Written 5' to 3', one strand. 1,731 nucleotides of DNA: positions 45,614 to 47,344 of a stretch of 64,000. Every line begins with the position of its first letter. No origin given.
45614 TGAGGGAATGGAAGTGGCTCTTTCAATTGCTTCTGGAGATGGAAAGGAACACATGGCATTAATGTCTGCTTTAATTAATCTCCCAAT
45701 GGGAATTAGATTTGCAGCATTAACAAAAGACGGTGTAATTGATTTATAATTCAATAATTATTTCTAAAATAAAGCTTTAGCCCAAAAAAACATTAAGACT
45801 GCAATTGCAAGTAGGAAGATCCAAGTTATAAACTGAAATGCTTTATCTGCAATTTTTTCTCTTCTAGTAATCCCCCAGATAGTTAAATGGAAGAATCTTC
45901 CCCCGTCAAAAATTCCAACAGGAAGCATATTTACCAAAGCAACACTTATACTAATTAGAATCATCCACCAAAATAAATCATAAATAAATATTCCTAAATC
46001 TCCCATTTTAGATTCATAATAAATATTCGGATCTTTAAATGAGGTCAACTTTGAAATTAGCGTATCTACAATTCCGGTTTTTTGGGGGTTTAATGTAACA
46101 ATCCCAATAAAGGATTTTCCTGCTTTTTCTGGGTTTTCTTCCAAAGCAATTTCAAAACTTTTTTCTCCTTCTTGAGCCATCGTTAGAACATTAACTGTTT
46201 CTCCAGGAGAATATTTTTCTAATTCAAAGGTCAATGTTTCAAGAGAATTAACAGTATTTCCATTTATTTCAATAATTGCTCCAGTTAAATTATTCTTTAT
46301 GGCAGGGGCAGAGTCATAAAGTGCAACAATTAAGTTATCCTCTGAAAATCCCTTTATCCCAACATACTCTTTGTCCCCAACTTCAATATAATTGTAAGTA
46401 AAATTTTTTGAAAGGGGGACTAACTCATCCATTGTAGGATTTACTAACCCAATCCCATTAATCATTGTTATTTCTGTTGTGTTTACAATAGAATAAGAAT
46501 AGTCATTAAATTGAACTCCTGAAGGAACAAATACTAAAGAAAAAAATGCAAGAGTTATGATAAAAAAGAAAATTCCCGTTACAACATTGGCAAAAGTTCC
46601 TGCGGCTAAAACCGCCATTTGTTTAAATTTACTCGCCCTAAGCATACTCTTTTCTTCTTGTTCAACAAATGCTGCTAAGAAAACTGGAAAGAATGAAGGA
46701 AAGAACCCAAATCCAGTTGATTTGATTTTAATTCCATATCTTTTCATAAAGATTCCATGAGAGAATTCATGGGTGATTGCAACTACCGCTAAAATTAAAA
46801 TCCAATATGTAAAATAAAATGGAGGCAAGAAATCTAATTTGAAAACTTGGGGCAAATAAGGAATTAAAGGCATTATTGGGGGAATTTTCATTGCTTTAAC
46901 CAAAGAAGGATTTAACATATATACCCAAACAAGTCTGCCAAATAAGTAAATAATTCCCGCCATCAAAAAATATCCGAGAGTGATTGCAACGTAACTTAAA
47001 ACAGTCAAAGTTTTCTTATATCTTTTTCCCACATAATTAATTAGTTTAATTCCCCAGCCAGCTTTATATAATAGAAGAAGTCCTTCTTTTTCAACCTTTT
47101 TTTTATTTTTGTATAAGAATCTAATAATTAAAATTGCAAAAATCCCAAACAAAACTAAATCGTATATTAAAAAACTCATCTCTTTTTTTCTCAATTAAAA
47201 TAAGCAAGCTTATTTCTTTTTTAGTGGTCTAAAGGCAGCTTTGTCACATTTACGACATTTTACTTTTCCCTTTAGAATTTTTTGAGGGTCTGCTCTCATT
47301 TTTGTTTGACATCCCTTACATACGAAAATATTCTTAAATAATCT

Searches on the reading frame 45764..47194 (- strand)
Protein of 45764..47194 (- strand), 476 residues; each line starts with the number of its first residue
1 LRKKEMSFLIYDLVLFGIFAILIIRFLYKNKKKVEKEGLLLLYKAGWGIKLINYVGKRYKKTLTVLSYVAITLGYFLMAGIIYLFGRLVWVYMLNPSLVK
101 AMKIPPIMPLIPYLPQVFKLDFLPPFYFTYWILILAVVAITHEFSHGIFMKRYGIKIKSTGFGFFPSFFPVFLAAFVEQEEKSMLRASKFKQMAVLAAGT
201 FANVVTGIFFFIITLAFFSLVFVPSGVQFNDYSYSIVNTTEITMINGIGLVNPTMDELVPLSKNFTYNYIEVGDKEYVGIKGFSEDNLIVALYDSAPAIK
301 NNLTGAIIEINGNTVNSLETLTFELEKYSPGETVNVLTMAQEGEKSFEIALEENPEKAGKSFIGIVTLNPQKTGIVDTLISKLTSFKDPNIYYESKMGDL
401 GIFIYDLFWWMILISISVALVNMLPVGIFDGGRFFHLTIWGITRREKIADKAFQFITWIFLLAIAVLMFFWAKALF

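Call 39: search_protein_families(library=pfam, proteins=[window:45764-47194:-], max_evalue=0.001)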
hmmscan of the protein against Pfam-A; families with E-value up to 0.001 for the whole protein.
window:45764-47194:- (476 aa): 1 family
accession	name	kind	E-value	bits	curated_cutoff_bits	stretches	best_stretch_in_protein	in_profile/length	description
PF02163.28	Peptidase_M50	-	1.4e-26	93.6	27.2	1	131-462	2-219/221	Peptidase family M50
